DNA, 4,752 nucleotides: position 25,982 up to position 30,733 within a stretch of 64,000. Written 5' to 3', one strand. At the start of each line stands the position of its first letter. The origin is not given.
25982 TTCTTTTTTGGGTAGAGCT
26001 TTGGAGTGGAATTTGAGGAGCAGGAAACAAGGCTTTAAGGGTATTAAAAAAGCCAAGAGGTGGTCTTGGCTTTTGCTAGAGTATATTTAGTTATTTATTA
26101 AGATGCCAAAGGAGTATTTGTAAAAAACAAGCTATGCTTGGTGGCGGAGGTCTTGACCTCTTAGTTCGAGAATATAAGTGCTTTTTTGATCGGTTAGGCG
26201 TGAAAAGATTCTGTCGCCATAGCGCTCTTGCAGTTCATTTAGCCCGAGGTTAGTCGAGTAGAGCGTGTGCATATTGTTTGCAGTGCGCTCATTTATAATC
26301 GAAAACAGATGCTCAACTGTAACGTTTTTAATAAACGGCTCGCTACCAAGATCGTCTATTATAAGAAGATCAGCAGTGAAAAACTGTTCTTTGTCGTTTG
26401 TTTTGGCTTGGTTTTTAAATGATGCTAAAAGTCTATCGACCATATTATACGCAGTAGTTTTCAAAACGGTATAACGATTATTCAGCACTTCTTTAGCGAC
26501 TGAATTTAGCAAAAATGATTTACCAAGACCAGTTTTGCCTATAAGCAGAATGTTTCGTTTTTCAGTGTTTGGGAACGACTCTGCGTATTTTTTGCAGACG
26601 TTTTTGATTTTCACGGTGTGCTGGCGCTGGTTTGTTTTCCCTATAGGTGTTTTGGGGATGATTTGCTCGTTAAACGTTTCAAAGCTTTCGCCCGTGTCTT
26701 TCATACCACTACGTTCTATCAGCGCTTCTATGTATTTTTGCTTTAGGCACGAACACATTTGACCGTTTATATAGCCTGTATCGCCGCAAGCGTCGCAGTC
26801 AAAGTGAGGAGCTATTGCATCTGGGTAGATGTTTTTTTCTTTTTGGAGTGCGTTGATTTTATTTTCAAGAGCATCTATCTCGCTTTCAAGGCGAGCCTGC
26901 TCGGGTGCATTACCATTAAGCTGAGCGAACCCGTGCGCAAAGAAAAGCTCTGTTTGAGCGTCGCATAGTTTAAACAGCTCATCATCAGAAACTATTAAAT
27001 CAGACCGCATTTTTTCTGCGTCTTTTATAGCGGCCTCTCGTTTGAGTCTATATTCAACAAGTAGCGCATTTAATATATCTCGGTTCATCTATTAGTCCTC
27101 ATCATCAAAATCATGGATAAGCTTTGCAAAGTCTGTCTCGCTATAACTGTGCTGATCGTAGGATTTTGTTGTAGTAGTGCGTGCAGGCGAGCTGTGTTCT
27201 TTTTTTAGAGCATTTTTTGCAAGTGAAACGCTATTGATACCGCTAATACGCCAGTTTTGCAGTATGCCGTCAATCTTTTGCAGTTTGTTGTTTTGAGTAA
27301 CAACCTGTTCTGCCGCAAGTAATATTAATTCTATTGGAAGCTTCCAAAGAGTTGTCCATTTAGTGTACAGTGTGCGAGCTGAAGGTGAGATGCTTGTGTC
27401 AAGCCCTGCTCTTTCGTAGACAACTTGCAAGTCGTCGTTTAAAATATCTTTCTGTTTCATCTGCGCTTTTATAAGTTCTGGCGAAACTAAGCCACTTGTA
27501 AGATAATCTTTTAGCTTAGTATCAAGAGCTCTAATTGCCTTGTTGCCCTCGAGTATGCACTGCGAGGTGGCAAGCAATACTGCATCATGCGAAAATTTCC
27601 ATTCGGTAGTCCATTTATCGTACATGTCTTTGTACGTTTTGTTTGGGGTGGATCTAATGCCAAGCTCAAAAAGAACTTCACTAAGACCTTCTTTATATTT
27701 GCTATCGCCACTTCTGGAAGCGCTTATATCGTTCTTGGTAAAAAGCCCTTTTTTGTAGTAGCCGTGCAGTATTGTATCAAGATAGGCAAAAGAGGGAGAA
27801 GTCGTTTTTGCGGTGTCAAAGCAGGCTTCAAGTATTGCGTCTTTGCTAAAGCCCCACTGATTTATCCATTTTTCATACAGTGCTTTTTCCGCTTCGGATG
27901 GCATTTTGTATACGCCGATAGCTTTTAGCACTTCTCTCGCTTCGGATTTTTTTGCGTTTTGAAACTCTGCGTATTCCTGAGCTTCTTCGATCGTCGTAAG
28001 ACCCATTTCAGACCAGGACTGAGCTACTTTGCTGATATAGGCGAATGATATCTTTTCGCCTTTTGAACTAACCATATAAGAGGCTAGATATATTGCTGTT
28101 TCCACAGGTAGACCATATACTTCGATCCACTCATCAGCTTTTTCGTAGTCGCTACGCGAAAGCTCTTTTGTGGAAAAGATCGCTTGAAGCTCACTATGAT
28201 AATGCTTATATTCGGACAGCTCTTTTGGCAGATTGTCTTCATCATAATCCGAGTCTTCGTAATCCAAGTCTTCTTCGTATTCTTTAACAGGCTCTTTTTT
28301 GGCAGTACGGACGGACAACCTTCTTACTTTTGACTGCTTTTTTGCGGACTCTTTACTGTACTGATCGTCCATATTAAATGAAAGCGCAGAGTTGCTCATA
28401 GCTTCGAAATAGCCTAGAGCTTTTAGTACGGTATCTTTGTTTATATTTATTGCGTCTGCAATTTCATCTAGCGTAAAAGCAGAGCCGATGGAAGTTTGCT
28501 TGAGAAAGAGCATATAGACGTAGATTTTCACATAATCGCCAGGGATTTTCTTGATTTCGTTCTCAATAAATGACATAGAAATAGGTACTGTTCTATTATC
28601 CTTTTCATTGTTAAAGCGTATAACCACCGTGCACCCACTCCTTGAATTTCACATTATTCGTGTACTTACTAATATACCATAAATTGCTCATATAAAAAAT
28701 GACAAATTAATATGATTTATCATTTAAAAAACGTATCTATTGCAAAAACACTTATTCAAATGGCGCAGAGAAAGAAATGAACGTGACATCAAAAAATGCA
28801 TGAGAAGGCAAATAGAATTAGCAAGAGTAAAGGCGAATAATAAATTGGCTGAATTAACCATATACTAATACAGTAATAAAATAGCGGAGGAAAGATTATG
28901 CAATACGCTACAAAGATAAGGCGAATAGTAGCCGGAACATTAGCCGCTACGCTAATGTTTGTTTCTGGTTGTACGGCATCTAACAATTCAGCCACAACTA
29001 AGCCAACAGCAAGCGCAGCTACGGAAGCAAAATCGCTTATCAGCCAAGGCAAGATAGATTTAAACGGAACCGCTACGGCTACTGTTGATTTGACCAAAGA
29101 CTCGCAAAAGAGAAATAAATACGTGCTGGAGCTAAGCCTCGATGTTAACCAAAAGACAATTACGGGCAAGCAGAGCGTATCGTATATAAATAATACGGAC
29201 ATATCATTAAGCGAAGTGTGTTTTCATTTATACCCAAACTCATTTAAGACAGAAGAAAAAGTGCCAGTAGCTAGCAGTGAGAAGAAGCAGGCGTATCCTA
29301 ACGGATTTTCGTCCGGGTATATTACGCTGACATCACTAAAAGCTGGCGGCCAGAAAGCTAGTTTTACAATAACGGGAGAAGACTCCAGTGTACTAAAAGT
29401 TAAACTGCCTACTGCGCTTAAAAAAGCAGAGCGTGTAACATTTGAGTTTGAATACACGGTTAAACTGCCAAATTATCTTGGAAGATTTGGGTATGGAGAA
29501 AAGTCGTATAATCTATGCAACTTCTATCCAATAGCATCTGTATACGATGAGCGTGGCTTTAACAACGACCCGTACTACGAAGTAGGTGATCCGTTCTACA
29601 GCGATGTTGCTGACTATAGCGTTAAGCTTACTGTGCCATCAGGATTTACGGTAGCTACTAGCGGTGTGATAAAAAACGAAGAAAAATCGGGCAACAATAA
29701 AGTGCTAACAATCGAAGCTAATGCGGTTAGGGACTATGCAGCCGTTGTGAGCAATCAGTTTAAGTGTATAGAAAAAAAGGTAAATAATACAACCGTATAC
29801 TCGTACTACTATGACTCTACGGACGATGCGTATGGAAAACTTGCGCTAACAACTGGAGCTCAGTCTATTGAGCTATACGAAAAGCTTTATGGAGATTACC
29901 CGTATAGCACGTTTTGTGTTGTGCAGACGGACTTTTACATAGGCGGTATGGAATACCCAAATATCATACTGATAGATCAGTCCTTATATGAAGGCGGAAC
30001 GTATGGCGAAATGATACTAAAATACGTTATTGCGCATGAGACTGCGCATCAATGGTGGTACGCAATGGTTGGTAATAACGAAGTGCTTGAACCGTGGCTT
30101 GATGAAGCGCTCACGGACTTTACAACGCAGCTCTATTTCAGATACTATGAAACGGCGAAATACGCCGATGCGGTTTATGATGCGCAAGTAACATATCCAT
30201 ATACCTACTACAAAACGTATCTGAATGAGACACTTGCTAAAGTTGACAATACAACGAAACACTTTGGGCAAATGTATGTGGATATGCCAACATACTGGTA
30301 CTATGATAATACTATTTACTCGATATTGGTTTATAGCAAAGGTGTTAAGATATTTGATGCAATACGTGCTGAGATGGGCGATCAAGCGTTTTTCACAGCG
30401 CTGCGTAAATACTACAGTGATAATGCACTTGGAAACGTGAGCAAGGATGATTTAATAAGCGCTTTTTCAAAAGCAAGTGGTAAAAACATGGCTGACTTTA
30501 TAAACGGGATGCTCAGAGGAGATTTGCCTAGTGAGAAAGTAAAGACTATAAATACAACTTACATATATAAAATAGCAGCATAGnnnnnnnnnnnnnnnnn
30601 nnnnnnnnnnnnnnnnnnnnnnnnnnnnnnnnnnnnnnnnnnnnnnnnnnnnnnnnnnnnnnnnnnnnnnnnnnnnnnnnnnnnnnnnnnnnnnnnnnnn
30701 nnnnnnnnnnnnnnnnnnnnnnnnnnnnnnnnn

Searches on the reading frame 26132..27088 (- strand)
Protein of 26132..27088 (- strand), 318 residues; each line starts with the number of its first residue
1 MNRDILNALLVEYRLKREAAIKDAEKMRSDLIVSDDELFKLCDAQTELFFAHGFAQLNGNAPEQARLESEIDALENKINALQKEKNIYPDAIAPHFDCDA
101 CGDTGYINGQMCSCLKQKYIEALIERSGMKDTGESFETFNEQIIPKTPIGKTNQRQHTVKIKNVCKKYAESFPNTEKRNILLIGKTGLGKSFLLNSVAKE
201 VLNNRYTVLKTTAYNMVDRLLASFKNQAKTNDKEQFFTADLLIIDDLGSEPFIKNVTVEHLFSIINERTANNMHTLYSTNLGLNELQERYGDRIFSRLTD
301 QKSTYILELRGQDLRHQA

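Call 34: search_protein_families(library=pfam, proteins=[window:26132-27088:-], max_evalue=0.01)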
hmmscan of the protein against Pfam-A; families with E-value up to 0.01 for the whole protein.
window:26132-27088:- (318 aa): 12 families
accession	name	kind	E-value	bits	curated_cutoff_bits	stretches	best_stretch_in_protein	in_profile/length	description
PF01695.23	IstB_IS21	-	1.5e-13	51.2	24.1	1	175-296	90-209/238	IstB-like ATP binding protein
PF00308.24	Bac_DnaA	-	1e-10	42.5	23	1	164-298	22-155/162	Bacterial DnaA ATPAse domain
PF00004.35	AAA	-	0.00036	21.4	21.2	1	180-286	1-114/131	ATPase family associated with various cellular activities (AAA)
PF20720.3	nSTAND3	-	0.0005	20.2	27.2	1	176-241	16-74/155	Novel STAND NTPase 3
PF00493.29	MCM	-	0.0011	18.6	23.3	1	165-214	45-94/224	MCM P-loop domain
PF13191.12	AAA_16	-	0.0012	19.8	32.6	1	175-232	22-86/167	AAA ATPase domain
PF12775.13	AAA_7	-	0.0021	18.1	25.8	1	171-211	27-67/181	P-loop containing dynein motor region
PF25199.1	nSTAND_NTPase5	-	0.0022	18.3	34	1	162-212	26-77/145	Novel STAND NTPase 5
PF07728.20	AAA_5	-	0.0029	18.1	22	1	179-270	1-95/139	AAA domain (dynein-related subfamily)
PF13401.12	AAA_22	-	0.0033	18.2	27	1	176-215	4-43/130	AAA domain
PF05673.19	DUF815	-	0.0067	16.1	23.8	0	173-229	49-103/249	Protein of unknown function (DUF815)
PF04851.21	ResIII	-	0.0092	16.3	22.5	0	162-240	13-91/164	Type III restriction enzyme, res subunit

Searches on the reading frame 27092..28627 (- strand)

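Call 34: search_protein_families(library=pfam, proteins=[window:27092-28627:-], max_evalue=0.01)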
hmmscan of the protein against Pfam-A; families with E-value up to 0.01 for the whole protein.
window:27092-28627:- (511 aa): 1 family
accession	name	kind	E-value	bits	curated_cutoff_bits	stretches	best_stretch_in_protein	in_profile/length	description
PF07261.16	DnaB_2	-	2.9e-38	129.8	22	4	154-219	10-73/74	Replication initiation and membrane attachment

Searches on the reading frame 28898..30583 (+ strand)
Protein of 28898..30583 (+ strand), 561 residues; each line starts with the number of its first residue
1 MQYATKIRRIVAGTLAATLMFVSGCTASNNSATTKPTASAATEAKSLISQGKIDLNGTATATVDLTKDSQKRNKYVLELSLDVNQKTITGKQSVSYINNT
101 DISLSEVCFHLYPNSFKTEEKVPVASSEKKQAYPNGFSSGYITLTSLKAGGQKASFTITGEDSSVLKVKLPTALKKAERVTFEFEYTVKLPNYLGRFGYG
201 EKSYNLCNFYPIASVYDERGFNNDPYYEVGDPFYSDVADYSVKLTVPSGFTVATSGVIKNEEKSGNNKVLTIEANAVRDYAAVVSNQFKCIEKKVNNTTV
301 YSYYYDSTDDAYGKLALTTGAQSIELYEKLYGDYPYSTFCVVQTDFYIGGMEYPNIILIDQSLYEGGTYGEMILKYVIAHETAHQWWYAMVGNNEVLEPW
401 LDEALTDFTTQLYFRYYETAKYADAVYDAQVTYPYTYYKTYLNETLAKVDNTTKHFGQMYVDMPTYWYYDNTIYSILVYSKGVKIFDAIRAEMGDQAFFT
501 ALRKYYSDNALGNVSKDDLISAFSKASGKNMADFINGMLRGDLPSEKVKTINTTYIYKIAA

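Call 34: search_protein_families(library=pfam, proteins=[window:28898-30583:+], max_evalue=0.01)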
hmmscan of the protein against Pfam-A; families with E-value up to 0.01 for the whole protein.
window:28898-30583:+ (561 aa): 1 family
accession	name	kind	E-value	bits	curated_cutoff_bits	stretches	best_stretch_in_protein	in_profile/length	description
PF01433.26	Peptidase_M1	-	3.8e-20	72.9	27.7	1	317-536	3-216/218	Peptidase family M1 domain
